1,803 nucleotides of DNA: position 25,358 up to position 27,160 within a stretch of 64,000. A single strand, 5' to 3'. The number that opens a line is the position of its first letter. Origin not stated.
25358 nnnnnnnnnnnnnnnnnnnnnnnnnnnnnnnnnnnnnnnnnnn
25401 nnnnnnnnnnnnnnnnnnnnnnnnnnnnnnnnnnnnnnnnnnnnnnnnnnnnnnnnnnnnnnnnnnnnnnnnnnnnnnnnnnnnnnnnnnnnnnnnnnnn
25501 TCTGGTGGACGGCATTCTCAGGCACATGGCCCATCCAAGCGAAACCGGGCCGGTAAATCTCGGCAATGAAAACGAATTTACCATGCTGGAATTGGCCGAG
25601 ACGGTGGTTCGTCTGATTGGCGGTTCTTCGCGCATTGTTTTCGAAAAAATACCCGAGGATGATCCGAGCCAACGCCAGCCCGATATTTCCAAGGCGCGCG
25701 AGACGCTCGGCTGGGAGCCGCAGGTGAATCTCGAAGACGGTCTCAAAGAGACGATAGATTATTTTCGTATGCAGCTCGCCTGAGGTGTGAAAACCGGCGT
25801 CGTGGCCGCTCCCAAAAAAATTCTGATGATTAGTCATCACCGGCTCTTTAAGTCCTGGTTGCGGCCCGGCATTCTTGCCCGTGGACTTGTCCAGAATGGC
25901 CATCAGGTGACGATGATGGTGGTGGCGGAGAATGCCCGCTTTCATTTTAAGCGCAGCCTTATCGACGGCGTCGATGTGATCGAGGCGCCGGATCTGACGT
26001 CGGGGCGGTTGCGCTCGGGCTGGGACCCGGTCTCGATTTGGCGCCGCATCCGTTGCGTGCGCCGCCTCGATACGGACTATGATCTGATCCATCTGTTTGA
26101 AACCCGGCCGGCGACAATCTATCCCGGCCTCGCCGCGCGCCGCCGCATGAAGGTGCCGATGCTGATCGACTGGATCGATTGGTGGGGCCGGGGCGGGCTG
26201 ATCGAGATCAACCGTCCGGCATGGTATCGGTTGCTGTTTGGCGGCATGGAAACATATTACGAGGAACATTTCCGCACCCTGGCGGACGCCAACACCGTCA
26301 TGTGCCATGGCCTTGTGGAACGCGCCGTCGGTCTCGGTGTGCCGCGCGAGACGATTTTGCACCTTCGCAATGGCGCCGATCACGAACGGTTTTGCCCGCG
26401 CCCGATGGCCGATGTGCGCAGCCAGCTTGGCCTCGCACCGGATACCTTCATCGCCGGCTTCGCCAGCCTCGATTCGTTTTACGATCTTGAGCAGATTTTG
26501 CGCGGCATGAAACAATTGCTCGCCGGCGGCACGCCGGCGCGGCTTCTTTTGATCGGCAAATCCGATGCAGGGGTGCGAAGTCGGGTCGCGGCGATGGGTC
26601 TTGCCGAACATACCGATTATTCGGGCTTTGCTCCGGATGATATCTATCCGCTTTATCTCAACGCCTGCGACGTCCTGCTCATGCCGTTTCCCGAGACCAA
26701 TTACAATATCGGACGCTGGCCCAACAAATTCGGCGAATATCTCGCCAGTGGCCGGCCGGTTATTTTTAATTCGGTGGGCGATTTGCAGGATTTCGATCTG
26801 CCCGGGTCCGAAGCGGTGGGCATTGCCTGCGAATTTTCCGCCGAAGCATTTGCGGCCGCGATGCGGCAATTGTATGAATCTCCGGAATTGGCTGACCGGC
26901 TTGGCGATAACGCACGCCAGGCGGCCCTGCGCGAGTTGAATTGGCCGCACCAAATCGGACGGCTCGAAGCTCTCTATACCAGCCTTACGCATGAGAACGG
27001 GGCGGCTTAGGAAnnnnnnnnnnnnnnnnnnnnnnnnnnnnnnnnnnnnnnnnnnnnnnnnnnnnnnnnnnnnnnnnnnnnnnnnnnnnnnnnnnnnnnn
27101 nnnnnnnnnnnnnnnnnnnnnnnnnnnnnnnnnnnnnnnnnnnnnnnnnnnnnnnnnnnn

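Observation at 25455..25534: A perfect 40-bp tandem duplication frameshifts the UDP-xylose synthase gene in the middle of the polysaccharide operon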

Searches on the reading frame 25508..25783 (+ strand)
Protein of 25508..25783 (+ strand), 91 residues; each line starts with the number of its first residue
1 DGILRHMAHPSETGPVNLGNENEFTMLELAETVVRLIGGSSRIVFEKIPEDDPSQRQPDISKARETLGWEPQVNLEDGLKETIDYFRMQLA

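Call 22: find_encoding_contigs(protein=window:25526-25783:+, flank=3000, max_places=10)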
Protein window:25526-25783:+ (85 aa): 4 contigs read that carry it; 1 place shown.
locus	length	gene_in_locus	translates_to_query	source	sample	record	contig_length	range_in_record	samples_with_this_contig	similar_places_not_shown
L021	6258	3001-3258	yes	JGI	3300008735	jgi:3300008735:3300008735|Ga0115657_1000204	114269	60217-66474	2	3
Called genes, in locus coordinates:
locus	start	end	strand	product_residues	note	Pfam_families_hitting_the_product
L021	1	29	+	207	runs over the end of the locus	PF13580:SIS_2, PF01380:SIS (weak)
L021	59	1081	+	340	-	PF01408:GFO_IDH_MocA, PF22725:GFO_IDH_MocA_C3, PF02894:GFO_IDH_MocA_C (weak)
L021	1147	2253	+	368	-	PF01041:DegT_DnrJ_EryC1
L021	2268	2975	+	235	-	PF01073:3Beta_HSD (weak), PF01370:Epimerase, PF07993:NAD_binding_4 (faint), PF16363:GDP_Man_Dehyd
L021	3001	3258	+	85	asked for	-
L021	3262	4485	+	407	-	PF13439:Glyco_transf_4, PF13579:Glyco_trans_4_4, PF00534:Glycos_transf_1, PF13692:Glyco_trans_1_4, PF13524:Glyco_trans_1_2 (weak)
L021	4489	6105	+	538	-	PF02397:Bac_transf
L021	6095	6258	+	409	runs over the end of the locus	PF01554:MatE, PF01943:Polysacc_synt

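Call 42: find_encoding_contigs(protein=window:25508-25783:+, flank=3000, max_places=10)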
Protein window:25508-25783:+ (91 aa): 2 contigs read that carry it; 2 places shown.
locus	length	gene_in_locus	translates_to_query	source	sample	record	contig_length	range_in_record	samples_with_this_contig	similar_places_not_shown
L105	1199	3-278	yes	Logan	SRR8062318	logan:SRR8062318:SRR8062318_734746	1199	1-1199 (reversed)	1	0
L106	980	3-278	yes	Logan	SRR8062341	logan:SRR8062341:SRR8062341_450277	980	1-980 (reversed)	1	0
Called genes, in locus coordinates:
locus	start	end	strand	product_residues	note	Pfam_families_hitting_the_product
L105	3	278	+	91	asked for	?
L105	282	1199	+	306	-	?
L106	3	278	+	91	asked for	?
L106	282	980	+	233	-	?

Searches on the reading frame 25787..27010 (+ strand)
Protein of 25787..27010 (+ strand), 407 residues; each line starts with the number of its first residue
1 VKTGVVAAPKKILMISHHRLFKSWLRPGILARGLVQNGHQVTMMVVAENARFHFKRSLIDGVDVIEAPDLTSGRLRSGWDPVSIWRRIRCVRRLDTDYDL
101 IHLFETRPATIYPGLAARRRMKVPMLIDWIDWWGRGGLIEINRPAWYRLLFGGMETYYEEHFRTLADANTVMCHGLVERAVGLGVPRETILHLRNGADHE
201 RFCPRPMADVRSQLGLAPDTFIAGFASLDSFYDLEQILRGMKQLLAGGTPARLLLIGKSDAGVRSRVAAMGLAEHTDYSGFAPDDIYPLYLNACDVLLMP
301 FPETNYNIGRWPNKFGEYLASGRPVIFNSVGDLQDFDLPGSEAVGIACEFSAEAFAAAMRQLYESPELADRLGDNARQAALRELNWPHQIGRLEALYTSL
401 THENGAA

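Call 6: search_protein_families(library=pfam, proteins=[window:25787-27010:+])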
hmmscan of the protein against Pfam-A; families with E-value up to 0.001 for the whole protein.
window:25787-27010:+ (407 aa): 5 families
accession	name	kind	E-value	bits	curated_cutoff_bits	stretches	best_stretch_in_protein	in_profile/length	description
PF13579.12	Glyco_trans_4_4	-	1.4e-12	48.6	29.7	1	30-196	10-158/158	Glycosyl transferase 4-like domain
PF13692.12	Glyco_trans_1_4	-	1.6e-11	45.1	27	1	235-364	18-141/142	Glycosyl transferases group 1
PF00534.26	Glycos_transf_1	-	5.6e-11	42.7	26.4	1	231-378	27-171/172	Glycosyl transferases group 1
PF13439.12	Glyco_transf_4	-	6.4e-11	43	28.5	1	30-201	11-170/170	Glycosyltransferase Family 4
PF13524.12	Glyco_trans_1_2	-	2.4e-06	28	25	1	275-394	28-143/144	Glycosyl transferase-like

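Call 7: search_protein_families(library=ncbifam, proteins=[window:25787-27010:+])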
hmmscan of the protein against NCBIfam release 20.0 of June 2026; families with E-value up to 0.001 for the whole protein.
window:25787-27010:+ (407 aa): 10 families
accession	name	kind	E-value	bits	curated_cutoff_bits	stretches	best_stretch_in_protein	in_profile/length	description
TIGR04063.1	stp3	hypoth_equivalog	3.5e-19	69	442.05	1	98-401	93-396/397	TIGR04063 family PEP-CTERM/XrtA system glycosyltransferase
TIGR03088.1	stp2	hypoth_equivalog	1e-10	41.3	409.05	1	183-399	155-372/374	TIGR03088 family PEP-CTERM/XrtA system glycosyltransferase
NF053787.1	GlcN_PG_synth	equivalog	3.3e-09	36.1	480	1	171-401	149-360/361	N-acetylglucosaminyl phosphatidylglycerol synthase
NF007640.0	PRK10307.1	subfamily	4.7e-09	35.7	276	1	164-395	170-402/411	WcaI family glycosyltransferase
TIGR03449.1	mycothiol_MshA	equivalog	5.3e-08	32.2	462.5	1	189-402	189-405/406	D-inositol-3-phosphate glycosyltransferase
NF047676.1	TeichurnBiosyTuaH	equivalog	1.7e-07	30.5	550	1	252-328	243-319/384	teichuronic acid biosynthesis protein TuaH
NF038298.1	EPS_HpsO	equivalog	1.1e-06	27.7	575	1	195-382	176-369/388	hormogonium polysaccharide biosynthesis glycosyltransferase HpsO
NF038295.1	EPS_HpsP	equivalog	2.8e-05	23.3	550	1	210-389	197-376/388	hormogonium polysaccharide biosynthesis glycosyltransferase HpsP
TIGR03999.1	thiol_BshA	equivalog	3.8e-05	22.8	273.7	1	166-400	145-373/375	N-acetyl-alpha-D-glucosaminyl L-malate synthase BshA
NF041876.1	EPS_EpsE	equivalog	0.00018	20.9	400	1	221-383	216-379/389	exopolysaccharide biosynthesis GT4 family glycosyltransferase EpsE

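Call 10: find_encoding_contigs(protein=window:25787-27010:+, flank=6000, max_places=10)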
Protein window:25787-27010:+ (407 aa): 2 contigs read that carry it; 2 places shown.
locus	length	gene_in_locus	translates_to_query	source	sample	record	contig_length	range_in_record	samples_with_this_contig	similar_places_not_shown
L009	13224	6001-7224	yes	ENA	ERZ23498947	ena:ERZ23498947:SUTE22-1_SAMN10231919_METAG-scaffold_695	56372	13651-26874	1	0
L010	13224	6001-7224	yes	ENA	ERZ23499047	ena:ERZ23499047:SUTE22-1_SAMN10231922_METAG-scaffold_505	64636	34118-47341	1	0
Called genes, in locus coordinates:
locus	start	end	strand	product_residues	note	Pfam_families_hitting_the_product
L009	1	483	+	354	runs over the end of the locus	PF01370:Epimerase, PF04321:RmlD_sub_bind (weak), PF16363:GDP_Man_Dehyd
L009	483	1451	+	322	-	-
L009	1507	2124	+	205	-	PF00702:Hydrolase (weak), PF13242:Hydrolase_like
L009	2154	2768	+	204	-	PF13580:SIS_2, PF01380:SIS (weak)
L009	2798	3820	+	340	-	PF01408:GFO_IDH_MocA, PF22725:GFO_IDH_MocA_C3, PF02894:GFO_IDH_MocA_C (weak)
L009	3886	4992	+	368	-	PF01041:DegT_DnrJ_EryC1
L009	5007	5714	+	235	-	PF01073:3Beta_HSD (weak), PF01370:Epimerase, PF07993:NAD_binding_4 (faint), PF16363:GDP_Man_Dehyd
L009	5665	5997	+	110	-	-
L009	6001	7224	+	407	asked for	PF13439:Glyco_transf_4, PF13579:Glyco_trans_4_4, PF00534:Glycos_transf_1, PF13692:Glyco_trans_1_4, PF13524:Glyco_trans_1_2 (weak)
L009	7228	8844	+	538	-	PF02397:Bac_transf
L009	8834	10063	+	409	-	PF01554:MatE, PF01943:Polysacc_synt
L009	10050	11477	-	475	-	PF04932:Wzy_C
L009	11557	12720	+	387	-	PF04892:VanZ-LLP1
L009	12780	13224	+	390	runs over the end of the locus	-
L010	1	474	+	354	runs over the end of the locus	PF01370:Epimerase, PF04321:RmlD_sub_bind (weak), PF16363:GDP_Man_Dehyd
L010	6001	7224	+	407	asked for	PF13439:Glyco_transf_4, PF13579:Glyco_trans_4_4, PF00534:Glycos_transf_1, PF13692:Glyco_trans_1_4, PF13524:Glyco_trans_1_2 (weak)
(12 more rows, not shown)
